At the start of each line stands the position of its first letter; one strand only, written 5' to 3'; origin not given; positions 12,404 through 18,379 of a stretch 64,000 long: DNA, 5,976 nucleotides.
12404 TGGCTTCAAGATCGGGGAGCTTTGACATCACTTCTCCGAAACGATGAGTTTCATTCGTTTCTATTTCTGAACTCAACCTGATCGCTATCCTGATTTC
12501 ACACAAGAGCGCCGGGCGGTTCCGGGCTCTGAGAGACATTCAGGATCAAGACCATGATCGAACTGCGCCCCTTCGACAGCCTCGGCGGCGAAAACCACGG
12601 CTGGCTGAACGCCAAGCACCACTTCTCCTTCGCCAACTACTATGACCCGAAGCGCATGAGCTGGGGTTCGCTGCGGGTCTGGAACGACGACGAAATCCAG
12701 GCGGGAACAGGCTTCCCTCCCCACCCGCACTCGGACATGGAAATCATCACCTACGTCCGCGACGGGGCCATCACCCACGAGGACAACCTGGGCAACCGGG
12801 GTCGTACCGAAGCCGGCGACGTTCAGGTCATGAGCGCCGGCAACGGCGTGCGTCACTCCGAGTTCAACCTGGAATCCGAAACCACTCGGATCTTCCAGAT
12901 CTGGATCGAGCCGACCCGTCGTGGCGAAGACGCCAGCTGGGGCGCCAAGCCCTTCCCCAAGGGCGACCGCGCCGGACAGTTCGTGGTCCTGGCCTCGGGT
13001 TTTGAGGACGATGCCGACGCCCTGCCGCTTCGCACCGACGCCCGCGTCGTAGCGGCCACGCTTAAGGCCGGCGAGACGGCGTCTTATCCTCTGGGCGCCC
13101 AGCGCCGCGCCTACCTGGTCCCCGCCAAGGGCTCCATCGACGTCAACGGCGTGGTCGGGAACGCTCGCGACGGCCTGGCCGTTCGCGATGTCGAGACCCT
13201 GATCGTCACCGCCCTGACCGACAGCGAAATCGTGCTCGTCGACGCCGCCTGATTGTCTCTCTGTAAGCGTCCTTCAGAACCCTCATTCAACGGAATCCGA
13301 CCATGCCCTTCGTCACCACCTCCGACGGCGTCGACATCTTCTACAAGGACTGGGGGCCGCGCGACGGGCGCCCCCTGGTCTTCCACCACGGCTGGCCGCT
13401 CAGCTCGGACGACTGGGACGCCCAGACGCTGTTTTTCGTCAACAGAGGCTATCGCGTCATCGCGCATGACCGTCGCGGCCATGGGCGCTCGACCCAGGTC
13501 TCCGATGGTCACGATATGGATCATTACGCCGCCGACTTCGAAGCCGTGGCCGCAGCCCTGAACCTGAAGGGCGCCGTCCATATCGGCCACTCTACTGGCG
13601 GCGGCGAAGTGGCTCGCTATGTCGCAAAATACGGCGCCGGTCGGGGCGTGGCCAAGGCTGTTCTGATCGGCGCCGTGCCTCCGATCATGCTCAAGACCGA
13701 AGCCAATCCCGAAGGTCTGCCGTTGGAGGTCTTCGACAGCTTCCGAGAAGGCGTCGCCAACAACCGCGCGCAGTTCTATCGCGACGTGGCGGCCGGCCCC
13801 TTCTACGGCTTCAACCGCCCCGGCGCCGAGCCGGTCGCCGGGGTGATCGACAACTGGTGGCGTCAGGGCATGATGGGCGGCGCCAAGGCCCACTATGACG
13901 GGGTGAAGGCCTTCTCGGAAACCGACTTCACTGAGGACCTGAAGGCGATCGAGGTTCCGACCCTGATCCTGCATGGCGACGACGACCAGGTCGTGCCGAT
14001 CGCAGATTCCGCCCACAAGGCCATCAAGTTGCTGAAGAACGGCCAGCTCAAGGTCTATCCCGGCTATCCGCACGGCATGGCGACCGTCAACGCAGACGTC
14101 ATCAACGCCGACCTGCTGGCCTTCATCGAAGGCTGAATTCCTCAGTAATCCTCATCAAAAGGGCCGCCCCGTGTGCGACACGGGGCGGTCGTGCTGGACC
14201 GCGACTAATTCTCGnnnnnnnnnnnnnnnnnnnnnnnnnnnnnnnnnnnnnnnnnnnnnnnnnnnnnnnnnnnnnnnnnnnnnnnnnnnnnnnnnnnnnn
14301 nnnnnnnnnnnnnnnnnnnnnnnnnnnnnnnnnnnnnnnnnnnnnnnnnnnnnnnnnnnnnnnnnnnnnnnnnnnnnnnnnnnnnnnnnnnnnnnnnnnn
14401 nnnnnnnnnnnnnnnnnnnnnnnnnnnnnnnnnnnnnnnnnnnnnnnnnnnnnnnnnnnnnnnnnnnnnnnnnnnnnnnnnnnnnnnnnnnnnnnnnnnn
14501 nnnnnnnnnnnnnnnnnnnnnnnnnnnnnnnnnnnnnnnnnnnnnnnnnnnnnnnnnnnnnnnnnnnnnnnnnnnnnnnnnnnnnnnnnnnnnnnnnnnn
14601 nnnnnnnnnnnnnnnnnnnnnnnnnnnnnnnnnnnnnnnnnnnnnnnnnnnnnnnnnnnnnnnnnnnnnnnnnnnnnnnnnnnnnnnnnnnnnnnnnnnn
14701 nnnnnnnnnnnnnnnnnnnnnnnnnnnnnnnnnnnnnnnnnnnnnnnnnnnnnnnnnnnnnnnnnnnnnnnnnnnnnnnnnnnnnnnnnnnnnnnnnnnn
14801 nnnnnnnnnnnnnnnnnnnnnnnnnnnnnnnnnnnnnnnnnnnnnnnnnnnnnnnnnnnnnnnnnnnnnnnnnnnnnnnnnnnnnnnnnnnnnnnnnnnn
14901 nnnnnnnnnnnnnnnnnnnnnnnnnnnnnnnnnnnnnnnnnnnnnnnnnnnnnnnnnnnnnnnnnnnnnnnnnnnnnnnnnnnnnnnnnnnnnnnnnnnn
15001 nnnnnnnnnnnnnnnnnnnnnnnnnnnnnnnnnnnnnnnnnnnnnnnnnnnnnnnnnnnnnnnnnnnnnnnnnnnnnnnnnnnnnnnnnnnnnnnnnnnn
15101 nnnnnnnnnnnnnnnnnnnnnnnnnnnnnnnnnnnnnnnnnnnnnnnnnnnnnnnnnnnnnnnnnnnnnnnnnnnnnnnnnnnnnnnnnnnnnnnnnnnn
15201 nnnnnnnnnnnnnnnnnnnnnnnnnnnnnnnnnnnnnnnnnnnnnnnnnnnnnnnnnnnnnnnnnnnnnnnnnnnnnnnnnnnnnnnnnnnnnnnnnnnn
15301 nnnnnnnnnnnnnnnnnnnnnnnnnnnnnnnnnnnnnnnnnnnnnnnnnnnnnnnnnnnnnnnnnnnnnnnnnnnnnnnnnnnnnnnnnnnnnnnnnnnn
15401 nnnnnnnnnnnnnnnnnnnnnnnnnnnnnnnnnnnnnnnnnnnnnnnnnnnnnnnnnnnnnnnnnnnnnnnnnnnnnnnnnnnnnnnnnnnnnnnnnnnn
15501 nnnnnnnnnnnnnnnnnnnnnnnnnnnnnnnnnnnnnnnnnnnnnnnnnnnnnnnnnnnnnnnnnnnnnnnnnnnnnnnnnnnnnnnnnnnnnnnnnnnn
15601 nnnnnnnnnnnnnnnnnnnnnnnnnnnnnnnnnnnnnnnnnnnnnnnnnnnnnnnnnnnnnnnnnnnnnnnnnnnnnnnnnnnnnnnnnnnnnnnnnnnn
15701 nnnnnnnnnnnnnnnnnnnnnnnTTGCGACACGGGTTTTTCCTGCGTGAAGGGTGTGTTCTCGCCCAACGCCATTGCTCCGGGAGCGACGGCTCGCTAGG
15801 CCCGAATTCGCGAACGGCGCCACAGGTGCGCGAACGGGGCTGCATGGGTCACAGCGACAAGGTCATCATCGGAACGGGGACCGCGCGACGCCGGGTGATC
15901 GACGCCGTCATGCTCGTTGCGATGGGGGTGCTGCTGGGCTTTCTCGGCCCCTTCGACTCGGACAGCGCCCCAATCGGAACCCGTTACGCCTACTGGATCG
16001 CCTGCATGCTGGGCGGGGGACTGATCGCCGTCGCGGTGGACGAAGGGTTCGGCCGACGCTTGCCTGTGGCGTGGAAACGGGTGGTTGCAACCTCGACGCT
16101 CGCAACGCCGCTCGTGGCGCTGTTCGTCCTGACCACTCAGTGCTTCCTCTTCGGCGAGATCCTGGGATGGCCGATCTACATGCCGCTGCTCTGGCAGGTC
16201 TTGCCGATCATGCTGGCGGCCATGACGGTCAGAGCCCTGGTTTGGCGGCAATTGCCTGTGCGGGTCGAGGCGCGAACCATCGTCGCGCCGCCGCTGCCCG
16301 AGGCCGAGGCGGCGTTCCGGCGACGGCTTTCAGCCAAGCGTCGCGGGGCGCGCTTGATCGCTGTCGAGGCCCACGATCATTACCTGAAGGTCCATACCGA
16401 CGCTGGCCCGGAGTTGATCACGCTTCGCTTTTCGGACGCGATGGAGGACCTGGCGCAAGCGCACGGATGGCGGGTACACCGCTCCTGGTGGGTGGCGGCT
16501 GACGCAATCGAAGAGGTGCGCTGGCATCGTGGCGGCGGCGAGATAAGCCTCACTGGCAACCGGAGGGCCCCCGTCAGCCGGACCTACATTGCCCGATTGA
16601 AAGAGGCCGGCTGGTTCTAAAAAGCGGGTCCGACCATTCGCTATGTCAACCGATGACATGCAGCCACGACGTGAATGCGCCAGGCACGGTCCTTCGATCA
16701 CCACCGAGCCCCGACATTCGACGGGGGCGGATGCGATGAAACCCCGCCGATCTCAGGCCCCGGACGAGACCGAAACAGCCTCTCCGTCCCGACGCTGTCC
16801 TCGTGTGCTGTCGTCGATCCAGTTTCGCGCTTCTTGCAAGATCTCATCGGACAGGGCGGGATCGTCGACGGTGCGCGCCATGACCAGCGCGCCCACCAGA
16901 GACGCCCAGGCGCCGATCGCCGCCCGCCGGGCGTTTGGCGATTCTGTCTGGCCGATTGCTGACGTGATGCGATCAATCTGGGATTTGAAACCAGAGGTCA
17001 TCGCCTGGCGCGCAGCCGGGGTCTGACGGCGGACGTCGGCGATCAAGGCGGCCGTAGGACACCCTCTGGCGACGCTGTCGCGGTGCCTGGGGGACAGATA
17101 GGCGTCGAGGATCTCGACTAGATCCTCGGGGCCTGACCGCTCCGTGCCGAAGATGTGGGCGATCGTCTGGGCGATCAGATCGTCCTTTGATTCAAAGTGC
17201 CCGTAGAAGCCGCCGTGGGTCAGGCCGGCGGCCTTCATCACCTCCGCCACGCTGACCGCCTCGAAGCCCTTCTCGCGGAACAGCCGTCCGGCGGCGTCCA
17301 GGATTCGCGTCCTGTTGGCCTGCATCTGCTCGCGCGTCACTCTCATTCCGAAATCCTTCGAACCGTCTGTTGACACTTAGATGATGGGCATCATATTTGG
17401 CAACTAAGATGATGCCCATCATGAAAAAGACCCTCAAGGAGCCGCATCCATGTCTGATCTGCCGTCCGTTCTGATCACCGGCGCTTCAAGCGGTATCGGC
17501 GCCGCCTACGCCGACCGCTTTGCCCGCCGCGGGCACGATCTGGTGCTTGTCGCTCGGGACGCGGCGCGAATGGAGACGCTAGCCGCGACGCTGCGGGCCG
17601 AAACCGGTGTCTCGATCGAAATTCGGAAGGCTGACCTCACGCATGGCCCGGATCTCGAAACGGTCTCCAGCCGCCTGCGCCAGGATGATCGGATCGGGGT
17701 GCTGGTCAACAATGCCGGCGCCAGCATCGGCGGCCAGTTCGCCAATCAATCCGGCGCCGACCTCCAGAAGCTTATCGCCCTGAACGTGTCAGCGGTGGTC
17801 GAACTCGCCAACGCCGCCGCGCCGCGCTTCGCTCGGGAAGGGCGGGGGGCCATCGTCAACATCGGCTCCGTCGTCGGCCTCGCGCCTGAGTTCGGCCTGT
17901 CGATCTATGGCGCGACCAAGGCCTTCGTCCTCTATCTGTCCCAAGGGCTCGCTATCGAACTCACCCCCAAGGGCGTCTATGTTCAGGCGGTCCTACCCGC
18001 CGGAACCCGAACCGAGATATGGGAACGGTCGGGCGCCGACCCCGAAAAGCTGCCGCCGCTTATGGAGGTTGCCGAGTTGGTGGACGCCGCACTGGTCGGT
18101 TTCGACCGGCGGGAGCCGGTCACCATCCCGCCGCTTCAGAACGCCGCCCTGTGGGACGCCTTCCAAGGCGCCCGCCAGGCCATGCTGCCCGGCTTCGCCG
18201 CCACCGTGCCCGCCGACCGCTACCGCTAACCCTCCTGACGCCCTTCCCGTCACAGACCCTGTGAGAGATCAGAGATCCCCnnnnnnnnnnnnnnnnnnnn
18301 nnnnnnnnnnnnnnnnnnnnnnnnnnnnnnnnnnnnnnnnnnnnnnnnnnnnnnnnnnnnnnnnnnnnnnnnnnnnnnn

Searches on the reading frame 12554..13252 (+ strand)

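Call 96: search_protein_families(library=pfam, proteins=[window:12554-13252:+], max_evalue=0.00001)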
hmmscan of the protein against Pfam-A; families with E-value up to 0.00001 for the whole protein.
window:12554-13252:+ (232 aa): 3 families
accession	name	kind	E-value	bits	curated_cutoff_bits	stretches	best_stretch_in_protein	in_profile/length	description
PF02678.22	Pirin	-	7.2e-36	122.9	26.1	1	12-118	10-108/108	Pirin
PF17954.7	Pirin_C_2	-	3.3e-17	62.9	22.9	1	151-230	6-85/86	Quercetinase C-terminal cupin domain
PF07883.17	Cupin_2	-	6.8e-06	26.2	27.2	0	47-115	4-68/70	Cupin domain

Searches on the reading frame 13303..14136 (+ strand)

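Call 96: search_protein_families(library=pfam, proteins=[window:13303-14136:+], max_evalue=0.00001)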
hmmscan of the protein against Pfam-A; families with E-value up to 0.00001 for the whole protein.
window:13303-14136:+ (277 aa): 4 families
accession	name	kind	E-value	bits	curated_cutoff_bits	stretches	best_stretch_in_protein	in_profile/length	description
PF00561.26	Abhydrolase_1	-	9.3e-29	101.2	25.8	1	24-257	2-238/245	alpha/beta hydrolase fold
PF12146.15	Hydrolase_4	-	4.9e-20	72.3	27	2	25-125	7-110/239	Serine aminopeptidase, S33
PF12697.13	Abhydrolase_6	-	2.2e-17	64.9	26.3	1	25-259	1-205/217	Alpha/beta hydrolase family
PF00326.27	Peptidase_S9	-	5.9e-07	29.6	22.6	0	185-274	111-205/213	Prolyl oligopeptidase family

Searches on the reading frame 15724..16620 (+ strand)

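Call 96: search_protein_families(library=pfam, proteins=[window:15724-16620:+], max_evalue=0.00001)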
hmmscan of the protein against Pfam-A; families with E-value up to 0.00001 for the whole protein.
window:15724-16620:+ (298 aa): 1 family
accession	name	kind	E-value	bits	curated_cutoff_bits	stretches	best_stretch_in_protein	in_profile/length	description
PF04397.21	LytTR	-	2.6e-16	60.1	22.6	1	212-295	12-96/98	LytTr DNA-binding domain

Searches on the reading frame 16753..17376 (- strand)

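Call 96: search_protein_families(library=pfam, proteins=[window:16753-17376:-], max_evalue=0.00001)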
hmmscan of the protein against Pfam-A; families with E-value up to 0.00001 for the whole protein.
window:16753-17376:- (207 aa): 2 families
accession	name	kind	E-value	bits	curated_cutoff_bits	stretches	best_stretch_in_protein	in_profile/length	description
PF00440.29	TetR_N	-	7.7e-16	58.1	24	1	25-69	1-45/47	Bacterial regulatory proteins, tetR family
PF16925.10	TetR_C_13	-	5e-07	30.5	27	1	84-180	3-106/109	Tetracyclin repressor-like, C-terminal domain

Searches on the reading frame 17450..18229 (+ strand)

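Call 96: search_protein_families(library=pfam, proteins=[window:17450-18229:+], max_evalue=0.00001)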
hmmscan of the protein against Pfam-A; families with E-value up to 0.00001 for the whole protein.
window:17450-18229:+ (259 aa): 4 families
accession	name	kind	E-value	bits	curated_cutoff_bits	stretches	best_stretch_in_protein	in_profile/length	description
PF00106.31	adh_short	-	3.3e-45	154.4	26.6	1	7-196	3-192/195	short chain dehydrogenase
PF13561.12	adh_short_C2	-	1.3e-29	103.9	27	1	11-197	1-187/236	Enoyl-(Acyl carrier protein) reductase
PF08659.16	KR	-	5.7e-12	46.4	22.6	1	6-160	2-156/180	KR domain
PF01370.27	Epimerase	-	5.4e-06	26.4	20.9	1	7-140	1-115/240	NAD dependent epimerase/dehydratase family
